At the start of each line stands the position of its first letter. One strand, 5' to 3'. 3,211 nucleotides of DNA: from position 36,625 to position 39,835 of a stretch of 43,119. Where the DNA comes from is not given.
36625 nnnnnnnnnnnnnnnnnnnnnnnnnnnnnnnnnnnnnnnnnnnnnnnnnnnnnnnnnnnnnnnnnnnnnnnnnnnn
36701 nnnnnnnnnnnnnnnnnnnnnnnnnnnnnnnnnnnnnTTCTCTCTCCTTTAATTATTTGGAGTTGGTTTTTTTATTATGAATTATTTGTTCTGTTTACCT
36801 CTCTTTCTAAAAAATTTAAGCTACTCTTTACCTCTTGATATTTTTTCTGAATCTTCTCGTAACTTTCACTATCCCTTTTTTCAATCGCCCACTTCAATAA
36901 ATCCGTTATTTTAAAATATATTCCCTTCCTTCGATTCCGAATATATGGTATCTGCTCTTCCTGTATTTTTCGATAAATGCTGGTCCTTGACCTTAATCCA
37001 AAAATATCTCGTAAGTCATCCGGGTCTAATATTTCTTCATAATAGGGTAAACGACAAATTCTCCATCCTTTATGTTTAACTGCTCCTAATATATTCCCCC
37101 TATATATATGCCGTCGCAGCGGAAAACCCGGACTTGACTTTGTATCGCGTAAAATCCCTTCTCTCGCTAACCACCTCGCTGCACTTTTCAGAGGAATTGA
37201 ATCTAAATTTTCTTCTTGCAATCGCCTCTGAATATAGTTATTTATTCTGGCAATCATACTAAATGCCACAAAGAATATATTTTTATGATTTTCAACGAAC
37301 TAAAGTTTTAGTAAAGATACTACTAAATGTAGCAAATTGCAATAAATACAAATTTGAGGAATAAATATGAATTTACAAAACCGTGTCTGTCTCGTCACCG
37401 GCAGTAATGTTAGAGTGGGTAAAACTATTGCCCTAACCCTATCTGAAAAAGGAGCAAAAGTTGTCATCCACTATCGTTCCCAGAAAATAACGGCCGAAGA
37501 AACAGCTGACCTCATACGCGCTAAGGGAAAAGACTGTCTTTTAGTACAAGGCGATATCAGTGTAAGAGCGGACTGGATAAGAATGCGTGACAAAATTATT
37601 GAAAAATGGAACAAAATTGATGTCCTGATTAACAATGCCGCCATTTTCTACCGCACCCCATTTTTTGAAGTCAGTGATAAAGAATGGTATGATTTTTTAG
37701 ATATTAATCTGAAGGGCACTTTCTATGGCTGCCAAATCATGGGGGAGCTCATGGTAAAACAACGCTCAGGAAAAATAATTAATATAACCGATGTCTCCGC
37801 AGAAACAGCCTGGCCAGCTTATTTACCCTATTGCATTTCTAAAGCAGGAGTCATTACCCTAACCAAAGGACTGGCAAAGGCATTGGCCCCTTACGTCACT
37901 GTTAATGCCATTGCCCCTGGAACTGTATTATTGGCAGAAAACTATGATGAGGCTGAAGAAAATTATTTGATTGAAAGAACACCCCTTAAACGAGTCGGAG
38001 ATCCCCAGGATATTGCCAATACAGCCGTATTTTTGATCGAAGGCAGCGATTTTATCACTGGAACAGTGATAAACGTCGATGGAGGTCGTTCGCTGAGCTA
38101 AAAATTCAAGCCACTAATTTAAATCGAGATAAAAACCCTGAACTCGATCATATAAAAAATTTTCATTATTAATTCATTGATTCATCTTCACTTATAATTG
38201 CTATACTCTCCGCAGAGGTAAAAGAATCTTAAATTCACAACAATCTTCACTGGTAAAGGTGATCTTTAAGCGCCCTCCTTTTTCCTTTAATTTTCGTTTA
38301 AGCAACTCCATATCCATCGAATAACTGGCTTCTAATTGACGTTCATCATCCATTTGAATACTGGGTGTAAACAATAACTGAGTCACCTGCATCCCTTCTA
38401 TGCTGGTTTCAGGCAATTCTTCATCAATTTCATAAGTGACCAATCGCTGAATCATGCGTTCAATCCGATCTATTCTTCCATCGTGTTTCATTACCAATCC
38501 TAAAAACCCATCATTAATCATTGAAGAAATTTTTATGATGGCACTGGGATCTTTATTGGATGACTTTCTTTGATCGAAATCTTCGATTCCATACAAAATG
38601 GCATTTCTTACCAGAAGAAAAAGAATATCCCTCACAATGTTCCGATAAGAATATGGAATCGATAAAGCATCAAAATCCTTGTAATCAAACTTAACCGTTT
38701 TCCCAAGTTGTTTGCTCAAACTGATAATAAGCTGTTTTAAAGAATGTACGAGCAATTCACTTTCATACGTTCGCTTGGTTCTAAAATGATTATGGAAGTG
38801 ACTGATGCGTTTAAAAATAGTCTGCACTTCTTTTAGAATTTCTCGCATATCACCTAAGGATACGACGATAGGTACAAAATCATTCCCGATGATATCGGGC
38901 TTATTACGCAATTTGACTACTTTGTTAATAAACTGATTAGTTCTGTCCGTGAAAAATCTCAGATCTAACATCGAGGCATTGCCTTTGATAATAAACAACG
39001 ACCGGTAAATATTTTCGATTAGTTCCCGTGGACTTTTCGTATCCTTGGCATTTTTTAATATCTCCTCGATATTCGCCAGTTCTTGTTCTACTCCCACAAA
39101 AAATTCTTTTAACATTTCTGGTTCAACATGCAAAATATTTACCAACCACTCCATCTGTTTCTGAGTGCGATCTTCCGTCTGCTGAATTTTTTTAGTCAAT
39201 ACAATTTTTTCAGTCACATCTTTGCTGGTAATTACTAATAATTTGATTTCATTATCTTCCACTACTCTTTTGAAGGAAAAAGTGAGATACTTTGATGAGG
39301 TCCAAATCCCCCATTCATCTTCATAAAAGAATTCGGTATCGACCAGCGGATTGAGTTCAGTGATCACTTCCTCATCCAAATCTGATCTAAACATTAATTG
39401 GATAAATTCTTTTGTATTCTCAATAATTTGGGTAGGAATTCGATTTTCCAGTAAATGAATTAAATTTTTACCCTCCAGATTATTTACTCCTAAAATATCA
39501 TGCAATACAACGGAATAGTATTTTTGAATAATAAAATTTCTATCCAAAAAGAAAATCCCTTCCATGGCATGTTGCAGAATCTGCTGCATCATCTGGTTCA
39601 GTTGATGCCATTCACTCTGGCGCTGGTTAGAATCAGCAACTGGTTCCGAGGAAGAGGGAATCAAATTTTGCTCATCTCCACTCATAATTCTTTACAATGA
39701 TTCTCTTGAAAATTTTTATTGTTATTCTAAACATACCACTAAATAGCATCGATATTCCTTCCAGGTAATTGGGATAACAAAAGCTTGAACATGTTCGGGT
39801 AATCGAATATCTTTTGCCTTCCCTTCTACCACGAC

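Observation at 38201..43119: Chemotaxis-like phosphorelay in which a periplasmic Reg_prop/Y_Y_Y sensor is wired directly to an Hpt + CheA-type ATPase, with CheY, CheX and a pseudokinase paralogue but no CheW or MCP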

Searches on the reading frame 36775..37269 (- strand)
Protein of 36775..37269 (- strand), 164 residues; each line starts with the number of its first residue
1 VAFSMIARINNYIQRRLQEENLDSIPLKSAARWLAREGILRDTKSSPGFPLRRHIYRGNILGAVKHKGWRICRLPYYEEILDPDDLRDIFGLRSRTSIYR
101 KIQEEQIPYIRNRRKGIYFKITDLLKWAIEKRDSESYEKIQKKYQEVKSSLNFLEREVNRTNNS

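Call 21: search_protein_families(library=pfam, proteins=[window:36775-37269:-], max_evalue=0.001)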
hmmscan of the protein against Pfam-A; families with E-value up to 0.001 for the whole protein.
window:36775-37269:- (164 aa): 1 family
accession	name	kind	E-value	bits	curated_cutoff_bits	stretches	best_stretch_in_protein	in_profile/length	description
PF12728.13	HTH_17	-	3.1e-05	24.6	27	1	81-128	2-47/51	Helix-turn-helix domain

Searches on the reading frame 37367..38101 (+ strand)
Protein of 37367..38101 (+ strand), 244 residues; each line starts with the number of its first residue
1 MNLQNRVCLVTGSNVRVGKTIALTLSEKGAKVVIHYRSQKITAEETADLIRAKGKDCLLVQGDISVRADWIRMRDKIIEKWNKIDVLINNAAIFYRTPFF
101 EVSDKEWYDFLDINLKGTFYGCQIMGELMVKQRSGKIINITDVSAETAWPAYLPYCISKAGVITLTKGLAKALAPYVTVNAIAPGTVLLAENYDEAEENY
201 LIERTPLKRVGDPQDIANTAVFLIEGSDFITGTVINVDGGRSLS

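Call 21: search_protein_families(library=pfam, proteins=[window:37367-38101:+], max_evalue=0.001)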
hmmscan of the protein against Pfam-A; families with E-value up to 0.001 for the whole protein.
window:37367-38101:+ (244 aa): 3 families
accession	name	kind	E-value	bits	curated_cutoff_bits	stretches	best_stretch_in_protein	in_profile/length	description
PF13561.12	adh_short_C2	-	2.1e-53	181.7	27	1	17-240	8-234/236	Enoyl-(Acyl carrier protein) reductase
PF00106.31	adh_short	-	2.5e-44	151.5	26.6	1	7-188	2-183/195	short chain dehydrogenase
PF08659.16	KR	-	1.1e-07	32.4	22.6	1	8-118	3-116/180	KR domain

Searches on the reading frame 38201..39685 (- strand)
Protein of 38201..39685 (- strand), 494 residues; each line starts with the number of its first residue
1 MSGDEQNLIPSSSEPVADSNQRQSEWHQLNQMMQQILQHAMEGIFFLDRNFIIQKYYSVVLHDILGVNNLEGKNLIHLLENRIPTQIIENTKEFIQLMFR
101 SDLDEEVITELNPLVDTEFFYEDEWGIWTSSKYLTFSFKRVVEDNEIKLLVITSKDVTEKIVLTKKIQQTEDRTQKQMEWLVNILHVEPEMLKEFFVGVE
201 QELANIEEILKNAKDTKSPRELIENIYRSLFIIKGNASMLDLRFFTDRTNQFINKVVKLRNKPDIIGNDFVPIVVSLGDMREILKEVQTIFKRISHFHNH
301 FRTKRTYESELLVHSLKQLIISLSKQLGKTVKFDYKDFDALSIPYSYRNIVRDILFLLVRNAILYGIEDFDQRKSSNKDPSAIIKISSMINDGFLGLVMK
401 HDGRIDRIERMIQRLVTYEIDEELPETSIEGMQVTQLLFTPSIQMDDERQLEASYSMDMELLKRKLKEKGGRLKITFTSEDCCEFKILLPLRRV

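Call 4: search_protein_families(library=pfam, proteins=[window:38201-39685:-], max_evalue=1)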
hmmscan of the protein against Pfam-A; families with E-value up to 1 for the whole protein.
window:38201-39685:- (494 aa): 1 family
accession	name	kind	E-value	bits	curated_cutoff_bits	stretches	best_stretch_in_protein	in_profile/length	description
PF01627.28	Hpt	-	0.081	13.6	24.6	1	190-254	1-57/84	Hpt domain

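Call 5: search_protein_families(library=ncbifam, proteins=[window:38201-39685:-], max_evalue=0.1)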
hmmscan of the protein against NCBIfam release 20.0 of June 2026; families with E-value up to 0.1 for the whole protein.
window:38201-39685:- (494 aa): 3 families
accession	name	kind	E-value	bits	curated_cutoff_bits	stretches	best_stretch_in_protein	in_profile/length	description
NF007835.0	PRK10547.1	equivalog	4.5e-09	35.5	793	1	322-491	358-523/670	chemotaxis protein CheA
NF041336.1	CheA_Halo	equivalog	1.1e-08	34.2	950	1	312-477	359-523/666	chemotaxis protein CheA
NF002577.0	PRK02228.1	equivalog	0.047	14.3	112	0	364-420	18-71/101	V-type ATP synthase subunit F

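Call 7: find_encoding_contigs(protein=window:38201-39685:-, flank=10000, max_places=6)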
Protein window:38201-39685:- (494 aa): no gene with exactly this product is on record in the collection.

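Call 28: find_homologous_proteins(query=window:38201-39685:-, max_evalue=0.001)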
Query window:38201-39685:- (494 aa): 76 proteins with E <= 0.001 among 7861 candidates.
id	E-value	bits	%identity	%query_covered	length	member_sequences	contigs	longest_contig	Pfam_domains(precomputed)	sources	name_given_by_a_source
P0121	0.0e+0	1051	97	100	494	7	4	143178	-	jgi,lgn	-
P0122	2.7e-264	895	82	100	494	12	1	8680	-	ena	-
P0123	4.0e-262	888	82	100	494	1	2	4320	-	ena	-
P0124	1.5e-237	807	77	94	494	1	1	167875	-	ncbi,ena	-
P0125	9.5e-233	791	75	95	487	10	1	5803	-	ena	-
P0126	1.3e-230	784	75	95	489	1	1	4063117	-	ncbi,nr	ncbi:MAG: hypothetical protein JSW33_06405 [bacterium]|nr:MAG: hypothetical protein JSW33_06405 [bac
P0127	8.5e-226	768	74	95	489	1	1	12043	-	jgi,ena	-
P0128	1.2e-225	768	73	96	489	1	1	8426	-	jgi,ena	-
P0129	1.2e-222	758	71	96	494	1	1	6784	-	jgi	jgi:hypothetical protein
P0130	2.3e-219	747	69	100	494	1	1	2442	-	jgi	jgi:hypothetical protein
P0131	2.0e-213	727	70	94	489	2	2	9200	-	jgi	jgi:hypothetical protein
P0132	1.8e-209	714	65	100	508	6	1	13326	-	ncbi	-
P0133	1.8e-205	701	68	94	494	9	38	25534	-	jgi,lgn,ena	-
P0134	7.4e-205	699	65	98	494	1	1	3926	-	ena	-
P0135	2.0e-204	698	65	98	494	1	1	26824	-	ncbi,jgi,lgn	-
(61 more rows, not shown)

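Call 29: find_encoding_contigs(protein=P0121, flank=10000, max_places=4)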
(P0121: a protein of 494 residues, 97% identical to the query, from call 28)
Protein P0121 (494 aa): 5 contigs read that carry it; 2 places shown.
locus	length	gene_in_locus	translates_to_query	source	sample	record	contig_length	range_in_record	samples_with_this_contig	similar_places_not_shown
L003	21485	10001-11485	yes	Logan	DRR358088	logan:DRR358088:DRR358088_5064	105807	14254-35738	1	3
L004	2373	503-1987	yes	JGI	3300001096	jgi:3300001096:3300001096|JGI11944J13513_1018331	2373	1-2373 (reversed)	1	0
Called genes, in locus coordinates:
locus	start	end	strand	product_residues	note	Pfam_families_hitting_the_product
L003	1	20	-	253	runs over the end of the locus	PF00753:Lactamase_B, PF23023:Anti-Pycsar_Apyc1 (weak), PF12706:Lactamase_B_2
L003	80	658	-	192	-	PF00156:Pribosyltran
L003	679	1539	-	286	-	PF00215:OMPdecase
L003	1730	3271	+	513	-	PF00171:Aldedh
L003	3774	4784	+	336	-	PF02195:ParB_N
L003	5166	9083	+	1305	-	PF08450:SGL (faint), PF23748:Beta-prop_LRRK2 (faint), PF07494:Reg_prop (weak), PF07495:Y_Y_Y, PF02518:HATPase_c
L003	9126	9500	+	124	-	PF00072:Response_reg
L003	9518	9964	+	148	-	PF13690:CheX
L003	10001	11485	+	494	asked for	-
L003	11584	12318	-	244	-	PF00106:adh_short, PF08659:KR (weak), PF13561:adh_short_C2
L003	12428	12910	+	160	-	-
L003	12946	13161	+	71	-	-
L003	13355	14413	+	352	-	-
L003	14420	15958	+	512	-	PF00989:PAS (weak), PF13426:PAS_9 (weak), PF00512:HisKA (weak), PF02518:HATPase_c, PF00072:Response_reg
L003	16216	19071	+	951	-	PF00672:HAMP, PF00989:PAS, PF08448:PAS_4 (weak), PF13188:PAS_8 (weak), PF13426:PAS_9, PF13185:GAF_2, PF02518:HATPase_c, PF00072:Response_reg, +2 more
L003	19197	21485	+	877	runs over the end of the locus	PF01411:tRNA-synt_2c, PF07973:tRNA_SAD, PF02272:DHHA1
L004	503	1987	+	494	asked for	-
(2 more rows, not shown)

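Call 30: find_encoding_contigs(protein=P0126, flank=10000, max_places=2)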
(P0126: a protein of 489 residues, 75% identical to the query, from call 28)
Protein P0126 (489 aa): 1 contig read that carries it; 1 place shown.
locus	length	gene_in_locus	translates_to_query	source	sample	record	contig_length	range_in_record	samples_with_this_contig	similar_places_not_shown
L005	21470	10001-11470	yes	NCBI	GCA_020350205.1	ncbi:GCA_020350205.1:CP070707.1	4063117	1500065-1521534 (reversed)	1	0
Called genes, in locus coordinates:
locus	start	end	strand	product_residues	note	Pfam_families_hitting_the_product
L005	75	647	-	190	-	PF00156:Pribosyltran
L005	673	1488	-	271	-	PF00215:OMPdecase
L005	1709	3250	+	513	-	PF00171:Aldedh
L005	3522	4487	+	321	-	-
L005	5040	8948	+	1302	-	PF07494:Reg_prop (faint), PF23748:Beta-prop_LRRK2 (faint), PF07495:Y_Y_Y, PF02518:HATPase_c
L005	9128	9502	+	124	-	PF00072:Response_reg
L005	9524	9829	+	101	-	PF13690:CheX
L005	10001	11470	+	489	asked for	-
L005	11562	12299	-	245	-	PF00106:adh_short, PF08659:KR, PF13561:adh_short_C2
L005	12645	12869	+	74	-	-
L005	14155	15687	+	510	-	PF00989:PAS, PF13426:PAS_9 (weak), PF00512:HisKA (weak), PF02518:HATPase_c, PF00072:Response_reg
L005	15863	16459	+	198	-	-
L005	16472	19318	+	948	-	PF00672:HAMP, PF00989:PAS, PF13185:GAF_2 (faint), PF13426:PAS_9 (weak), PF01590:GAF (weak), PF00512:HisKA (weak), PF02518:HATPase_c, PF00072:Response_reg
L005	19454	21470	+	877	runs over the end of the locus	PF01411:tRNA-synt_2c, PF07973:tRNA_SAD, PF02272:DHHA1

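Call 62: predict_structure(alignment_id=A3)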
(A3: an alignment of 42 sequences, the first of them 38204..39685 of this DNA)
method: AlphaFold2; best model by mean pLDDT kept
length: 494 residues; sequences in the alignment: 42
mean_pLDDT: 77.5   pTM: 0.45
mean pLDDT of the five models: 77.5, 75.4, 74.9, 74.3, 74.0
residues with pLDDT >= 90: 91; 70-90: 296; 50-70: 55; < 50: 52
segments of 3 or more residues with pLDDT < 50: 1-18, 418-447
pLDDT, mean of each block of 10 residues (from residue 1): 36 42 74 86 92 91 83 90 90 93 88 92 75 93 91 92 87 82 76 84 89 72 86 77 85 89 79 88 89 72 55 79 78 87 77 83 81 81 89 86 75 55 40 39 44 62 72 75 83 57
secondary structure, 60 per line:
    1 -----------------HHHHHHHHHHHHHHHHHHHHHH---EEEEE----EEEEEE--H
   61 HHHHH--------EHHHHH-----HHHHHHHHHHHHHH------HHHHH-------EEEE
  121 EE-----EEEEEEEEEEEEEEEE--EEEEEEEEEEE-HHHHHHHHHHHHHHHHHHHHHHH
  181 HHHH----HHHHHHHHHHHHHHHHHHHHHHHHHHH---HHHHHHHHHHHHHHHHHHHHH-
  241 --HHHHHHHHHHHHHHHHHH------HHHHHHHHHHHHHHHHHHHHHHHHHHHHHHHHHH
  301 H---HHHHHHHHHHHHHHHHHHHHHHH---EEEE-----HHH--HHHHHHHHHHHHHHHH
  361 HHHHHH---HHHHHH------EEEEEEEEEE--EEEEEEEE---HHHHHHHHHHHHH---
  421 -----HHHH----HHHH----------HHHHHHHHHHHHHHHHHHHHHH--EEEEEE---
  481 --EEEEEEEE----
elements in order: H18-39 E43-47 E52-57 H60-65 H75-79 H85-98 H105-109 E117-122 E128-143 E146-156 H158-184 H189-215 H219-239 H243-260 H267-301 H305-327 E331-334 H345-366 H370-375 E382-391 E394-401 H405-417 H426-429 H434-437 H448-469 E472-477 E483-490

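Call 63: search_protein_families(library=pfam, proteins=[L003:5166-9083:+], max_evalue=0.01)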
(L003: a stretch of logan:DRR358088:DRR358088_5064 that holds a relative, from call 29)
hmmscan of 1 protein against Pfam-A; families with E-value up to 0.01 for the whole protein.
L003:5166-9083:+ (1305 aa): 8 families
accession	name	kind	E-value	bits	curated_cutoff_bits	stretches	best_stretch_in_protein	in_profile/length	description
PF07494.17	Reg_prop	-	3.2e-73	232.6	20.4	10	241-264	1-24/24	Two component regulator propeller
PF07495.19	Y_Y_Y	-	2.6e-19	69.3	26.6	1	697-760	1-64/65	Y_Y_Y domain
PF23748.1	Beta-prop_LRRK2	-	4.2e-16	59.3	26.9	0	46-88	267-309/359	LRRK2 beta propeller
PF02518.31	HATPase_c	-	1e-12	48.9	26.4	1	1144-1284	7-110/111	Histidine kinase-, DNA gyrase B-, and HSP90-like ATPase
PF08450.18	SGL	-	8.1e-11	42.4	26.3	1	189-284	37-125/246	SMP-30/Gluconolactonase/LRE-like region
PF01627.28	Hpt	-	0.00027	21.5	24.6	1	983-1050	2-60/84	Hpt domain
PF23775.1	Beta-prop_RIG_2nd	-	0.00038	20.4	80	0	278-335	105-162/278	RIG second beta-propeller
PF20136.4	DUF6526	-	0.0049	17.3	23.7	0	769-817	45-93/145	Family of unknown function (DUF6526)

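Call 80: fold_search(model_id=the predicted structure, library=pdb)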
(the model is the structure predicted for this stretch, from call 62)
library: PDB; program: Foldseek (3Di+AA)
matches with E <= 10: 825; with E <= 0.001: 177
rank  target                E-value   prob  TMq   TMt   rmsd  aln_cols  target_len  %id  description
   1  9a5d_A                1.3e-11  1.00  0.22  0.18  23.1       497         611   12  Integrative model of WALK-YYCH by crosslinking MS and deep learning (released 2024-09-18)
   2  4gcz_A                6.5e-11  1.00  0.23  0.29  28.1       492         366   14  Structure of a blue-light photoreceptor (released 2013-06-19)
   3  8a6x_B                1.6e-10  1.00  0.20  0.26  27.6       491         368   13  Crystal structure of a chimeric LOV-Histidine kinase SB2F1 (asymmetrical variant, trigonal form with long c axis) (released 2024-01-10)
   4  8a7f_A                2.0e-10  1.00  0.21  0.27  26.5       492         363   13  Crystal structure of a chimeric LOV-Histidine kinase SB2F1-I66R mutant (asymmetrical variant, trigonal form with long  (released 2024-01-10)
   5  8a52_A                2.0e-10  1.00  0.20  0.25  24.6       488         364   13  Crystal structure of a chimeric LOV-Histidine kinase SB2F1 (asymmetrical variant, trigonal form with long c-axis) (released 2023-12-27)
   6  8a7h_A                2.3e-10  1.00  0.20  0.26  25.6       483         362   13  Crystal structure of a chimeric LOV-Histidine kinase SB2F1-I66R mutant (light state; asymmetrical variant, trigonal fo (released 2024-01-10)
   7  8p3r_B                2.3e-09  1.00  0.27  0.71   8.3       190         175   19  Structure of the Histidine Kinase CheA ATP-Binding domain in complex with compound ODDHK4 (released 2024-06-12)
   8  8oz9_A                4.3e-09  1.00  0.27  0.71   8.3       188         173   20  Structure of the Histidine Kinase CheA ATP-Binding domain in complex with compound QUI-SV-383 (released 2024-05-15)
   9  8pf2_B                4.5e-09  1.00  0.27  0.72   8.5       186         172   21  Structure of the Histidine Kinase CheA ATP-Binding domain in complex with compound ODDHK16 (released 2024-06-26)
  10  4gcz_B                6.4e-09  1.00  0.24  0.31  21.4       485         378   13  Structure of a blue-light photoreceptor (released 2013-06-19)
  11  8oyq_B                7.0e-09  1.00  0.26  0.70   8.6       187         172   20  Structure of the Histidine Kinase CheA ATP-Binding domain in complex with compound ODDHK13 (released 2024-05-15)
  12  1i5a_B                7.8e-09  1.00  0.26  0.68   8.6       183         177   21  STRUCTURE OF CHEA DOMAIN P4 IN COMPLEX WITH ADPCP AND MANGANESE (released 2001-08-26)
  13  1b3q_A                8.2e-09  1.00  0.26  0.34  21.0       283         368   18  CRYSTAL STRUCTURE OF CHEA-289, A SIGNAL TRANSDUCING HISTIDINE KINASE (released 1999-12-15)
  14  8oyz_A                8.6e-09  1.00  0.26  0.70   8.6       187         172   19  Structure of the Histidine Kinase CheA ATP-Binding domain in complex with compound ODDHK10 (released 2024-05-15)
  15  1i58_A                9.0e-09  1.00  0.27  0.66   9.2       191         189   20  STRUCTURE OF THE HISTIDINE KINASE CHEA ATP-BINDING DOMAIN IN COMPLEX WITH ATP ANALOG ADPCP AND MAGNESIUM (released 2001-08-26)
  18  1i5a_A                1.6e-08  1.00  0.27  0.69   8.7       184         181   21  STRUCTURE OF CHEA DOMAIN P4 IN COMPLEX WITH ADPCP AND MANGANESE (released 2001-08-26)
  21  1i5b_A                1.8e-08  1.00  0.27  0.70   8.5       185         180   20  STRUCTURE OF CHEA DOMAIN P4 IN COMPLEX WITH ADPNP AND MANGANESE (released 2001-08-26)
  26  1i5c_B                2.5e-08  1.00  0.26  0.66   9.0       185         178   21  STRUCTURE OF CHEA DOMAIN P4 IN COMPLEX WITH ADP (released 2001-08-26)
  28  1i5b_B                2.7e-08  1.00  0.27  0.69   8.6       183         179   21  STRUCTURE OF CHEA DOMAIN P4 IN COMPLEX WITH ADPNP AND MANGANESE (released 2001-08-26)
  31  1i5c_A                3.2e-08  1.00  0.26  0.67   9.0       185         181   19  STRUCTURE OF CHEA DOMAIN P4 IN COMPLEX WITH ADP (released 2001-08-26)
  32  6mi6_B                3.8e-08  1.00  0.27  0.66   8.6       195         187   19  STRUCTURE OF CHEA DOMAIN P4 IN COMPLEX WITH AN ADP ANALOG (released 2018-12-05)
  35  2ch4_A                5.1e-08  1.00  0.25  0.38   9.2       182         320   22  Complex between Bacterial Chemotaxis histidine kinase CheA domains P4 and P5 and receptor-adaptor protein CheW (released 2006-04-18)
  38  6mi6_D                6.8e-08  1.00  0.27  0.70   8.7       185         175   19  STRUCTURE OF CHEA DOMAIN P4 IN COMPLEX WITH AN ADP ANALOG (released 2018-12-05)
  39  1i5d                  7.2e-08  1.00  0.28  0.67   9.0       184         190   19  STRUCTURE OF CHEA DOMAIN P4 IN COMPLEX WITH TNP-ATP (released 2001-08-26)
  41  6mi6_A                7.9e-08  1.00  0.26  0.66   8.5       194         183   20  STRUCTURE OF CHEA DOMAIN P4 IN COMPLEX WITH AN ADP ANALOG (released 2018-12-05)
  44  6mi6_C                3.1e-07  1.00  0.26  0.65   8.8       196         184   19  STRUCTURE OF CHEA DOMAIN P4 IN COMPLEX WITH AN ADP ANALOG (released 2018-12-05)
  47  2ch4_B                6.9e-07  1.00  0.24  0.38   8.9       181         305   22  Complex between Bacterial Chemotaxis histidine kinase CheA domains P4 and P5 and receptor-adaptor protein CheW (released 2006-04-18)
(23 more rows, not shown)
